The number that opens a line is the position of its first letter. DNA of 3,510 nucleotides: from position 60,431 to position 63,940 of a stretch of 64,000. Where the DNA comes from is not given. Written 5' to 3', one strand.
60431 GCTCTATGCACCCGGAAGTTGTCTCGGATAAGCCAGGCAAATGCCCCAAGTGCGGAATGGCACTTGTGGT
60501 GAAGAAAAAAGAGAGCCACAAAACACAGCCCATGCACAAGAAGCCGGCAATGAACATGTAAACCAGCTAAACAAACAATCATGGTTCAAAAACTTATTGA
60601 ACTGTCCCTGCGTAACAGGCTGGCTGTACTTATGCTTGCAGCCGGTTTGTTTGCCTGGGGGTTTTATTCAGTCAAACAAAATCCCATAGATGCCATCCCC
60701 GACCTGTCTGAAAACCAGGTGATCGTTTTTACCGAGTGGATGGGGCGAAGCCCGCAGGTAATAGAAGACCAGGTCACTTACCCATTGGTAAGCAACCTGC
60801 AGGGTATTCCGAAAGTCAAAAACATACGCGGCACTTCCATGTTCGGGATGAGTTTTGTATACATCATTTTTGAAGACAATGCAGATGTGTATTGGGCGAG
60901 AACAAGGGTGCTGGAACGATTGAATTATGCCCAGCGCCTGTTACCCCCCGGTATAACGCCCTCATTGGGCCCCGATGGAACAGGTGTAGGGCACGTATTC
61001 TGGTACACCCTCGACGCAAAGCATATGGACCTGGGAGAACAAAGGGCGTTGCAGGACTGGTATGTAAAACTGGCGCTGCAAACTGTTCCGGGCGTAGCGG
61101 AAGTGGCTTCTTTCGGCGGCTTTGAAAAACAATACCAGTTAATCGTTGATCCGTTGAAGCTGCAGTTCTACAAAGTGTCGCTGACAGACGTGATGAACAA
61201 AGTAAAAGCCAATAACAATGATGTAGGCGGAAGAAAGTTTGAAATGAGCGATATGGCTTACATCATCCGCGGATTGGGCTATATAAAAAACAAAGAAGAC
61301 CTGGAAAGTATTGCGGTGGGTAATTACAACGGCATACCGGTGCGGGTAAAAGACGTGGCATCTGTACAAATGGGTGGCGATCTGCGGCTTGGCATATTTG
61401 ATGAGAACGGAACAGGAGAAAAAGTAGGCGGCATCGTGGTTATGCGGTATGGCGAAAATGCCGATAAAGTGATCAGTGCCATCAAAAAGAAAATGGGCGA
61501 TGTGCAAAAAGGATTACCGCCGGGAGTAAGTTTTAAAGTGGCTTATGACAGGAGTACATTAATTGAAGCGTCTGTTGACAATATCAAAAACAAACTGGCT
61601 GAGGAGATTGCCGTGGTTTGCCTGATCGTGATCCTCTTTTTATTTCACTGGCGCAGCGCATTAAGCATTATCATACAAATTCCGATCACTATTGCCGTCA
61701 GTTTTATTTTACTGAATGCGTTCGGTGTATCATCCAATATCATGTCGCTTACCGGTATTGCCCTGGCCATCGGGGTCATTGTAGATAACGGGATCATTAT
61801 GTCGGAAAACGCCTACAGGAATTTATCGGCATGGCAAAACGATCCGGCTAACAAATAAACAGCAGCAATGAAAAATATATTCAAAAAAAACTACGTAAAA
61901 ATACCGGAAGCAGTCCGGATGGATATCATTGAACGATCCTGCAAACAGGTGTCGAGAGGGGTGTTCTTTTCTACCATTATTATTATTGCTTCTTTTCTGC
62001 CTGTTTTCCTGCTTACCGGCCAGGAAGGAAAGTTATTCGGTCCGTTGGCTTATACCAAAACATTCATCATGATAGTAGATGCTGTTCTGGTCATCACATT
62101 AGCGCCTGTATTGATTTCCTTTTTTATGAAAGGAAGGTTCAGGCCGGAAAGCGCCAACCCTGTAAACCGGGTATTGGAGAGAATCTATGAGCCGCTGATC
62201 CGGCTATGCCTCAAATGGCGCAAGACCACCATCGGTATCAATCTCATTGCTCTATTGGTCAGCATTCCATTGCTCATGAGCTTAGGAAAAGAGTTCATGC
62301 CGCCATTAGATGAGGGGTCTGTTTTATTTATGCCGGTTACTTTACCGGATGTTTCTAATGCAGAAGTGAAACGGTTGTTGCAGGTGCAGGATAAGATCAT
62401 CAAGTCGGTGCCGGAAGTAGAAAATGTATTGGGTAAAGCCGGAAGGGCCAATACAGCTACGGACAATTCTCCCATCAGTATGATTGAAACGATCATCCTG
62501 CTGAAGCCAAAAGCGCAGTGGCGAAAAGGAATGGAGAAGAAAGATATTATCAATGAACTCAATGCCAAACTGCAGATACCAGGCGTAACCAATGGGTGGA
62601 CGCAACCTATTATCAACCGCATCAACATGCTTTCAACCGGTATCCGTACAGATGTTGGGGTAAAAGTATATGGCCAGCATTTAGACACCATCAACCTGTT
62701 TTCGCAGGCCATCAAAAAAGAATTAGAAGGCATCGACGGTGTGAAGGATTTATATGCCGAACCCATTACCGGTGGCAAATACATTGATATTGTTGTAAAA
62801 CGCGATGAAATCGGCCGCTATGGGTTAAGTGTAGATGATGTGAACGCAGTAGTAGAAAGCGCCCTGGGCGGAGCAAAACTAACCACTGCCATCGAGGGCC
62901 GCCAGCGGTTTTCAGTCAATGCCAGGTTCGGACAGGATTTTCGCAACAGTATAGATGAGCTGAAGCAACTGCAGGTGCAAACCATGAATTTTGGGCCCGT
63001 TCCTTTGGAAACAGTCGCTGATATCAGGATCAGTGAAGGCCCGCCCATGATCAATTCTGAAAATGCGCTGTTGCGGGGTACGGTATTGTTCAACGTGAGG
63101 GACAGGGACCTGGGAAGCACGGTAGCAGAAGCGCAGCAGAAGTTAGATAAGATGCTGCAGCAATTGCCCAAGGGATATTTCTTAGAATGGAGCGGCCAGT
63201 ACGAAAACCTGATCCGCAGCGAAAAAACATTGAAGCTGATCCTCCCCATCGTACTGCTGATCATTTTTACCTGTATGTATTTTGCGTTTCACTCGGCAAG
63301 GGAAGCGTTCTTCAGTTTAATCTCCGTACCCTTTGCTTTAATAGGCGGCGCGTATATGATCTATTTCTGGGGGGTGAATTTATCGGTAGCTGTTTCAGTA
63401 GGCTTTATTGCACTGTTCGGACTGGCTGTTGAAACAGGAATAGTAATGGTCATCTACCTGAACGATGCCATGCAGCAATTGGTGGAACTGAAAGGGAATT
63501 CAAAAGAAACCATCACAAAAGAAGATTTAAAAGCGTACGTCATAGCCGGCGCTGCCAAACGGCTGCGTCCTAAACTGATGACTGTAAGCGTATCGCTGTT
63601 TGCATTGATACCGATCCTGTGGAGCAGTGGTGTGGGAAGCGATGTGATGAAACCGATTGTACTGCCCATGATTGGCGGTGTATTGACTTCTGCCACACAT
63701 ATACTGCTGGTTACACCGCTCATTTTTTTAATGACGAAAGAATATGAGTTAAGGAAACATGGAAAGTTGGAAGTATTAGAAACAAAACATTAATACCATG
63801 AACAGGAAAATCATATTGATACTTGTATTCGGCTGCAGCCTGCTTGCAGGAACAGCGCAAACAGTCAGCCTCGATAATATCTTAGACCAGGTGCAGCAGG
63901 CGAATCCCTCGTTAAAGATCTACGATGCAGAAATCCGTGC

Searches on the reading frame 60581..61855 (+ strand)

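Call 12: search_protein_families(library=pfam, proteins=[window:60581-61855:+], max_evalue=0.01)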
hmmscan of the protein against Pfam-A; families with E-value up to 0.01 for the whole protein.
window:60581-61855:+ (425 aa): 1 family
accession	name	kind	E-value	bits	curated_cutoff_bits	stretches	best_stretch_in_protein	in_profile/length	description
PF00873.25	ACR_tran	-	1.6e-106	357.6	28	1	6-421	2-419/1021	AcrB/AcrD/AcrF family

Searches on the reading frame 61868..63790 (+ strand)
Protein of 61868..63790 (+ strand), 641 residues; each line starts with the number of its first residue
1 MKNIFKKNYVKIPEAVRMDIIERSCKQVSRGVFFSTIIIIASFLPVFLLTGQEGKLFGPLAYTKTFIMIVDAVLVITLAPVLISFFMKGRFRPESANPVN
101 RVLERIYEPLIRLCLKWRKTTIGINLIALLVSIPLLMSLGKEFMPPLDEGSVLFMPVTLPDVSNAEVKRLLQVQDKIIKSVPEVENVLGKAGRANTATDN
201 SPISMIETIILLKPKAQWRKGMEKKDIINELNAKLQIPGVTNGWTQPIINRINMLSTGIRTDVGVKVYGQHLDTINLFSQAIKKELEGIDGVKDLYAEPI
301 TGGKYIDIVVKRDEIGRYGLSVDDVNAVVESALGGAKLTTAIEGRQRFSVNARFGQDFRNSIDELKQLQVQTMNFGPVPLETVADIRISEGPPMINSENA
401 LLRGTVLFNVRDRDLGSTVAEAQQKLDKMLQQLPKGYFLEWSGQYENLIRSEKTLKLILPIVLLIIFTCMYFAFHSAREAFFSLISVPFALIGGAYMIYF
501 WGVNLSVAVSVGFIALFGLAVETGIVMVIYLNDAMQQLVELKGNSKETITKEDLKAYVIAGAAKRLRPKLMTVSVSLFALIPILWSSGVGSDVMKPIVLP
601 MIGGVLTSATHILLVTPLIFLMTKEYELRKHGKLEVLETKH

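Call 12: search_protein_families(library=pfam, proteins=[window:61868-63790:+], max_evalue=0.01)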
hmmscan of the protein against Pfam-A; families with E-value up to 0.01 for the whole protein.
window:61868-63790:+ (641 aa): 1 family
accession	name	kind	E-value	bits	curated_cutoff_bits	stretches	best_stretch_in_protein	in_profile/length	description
PF00873.25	ACR_tran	-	1.2e-119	401.1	28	1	15-622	418-1019/1021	AcrB/AcrD/AcrF family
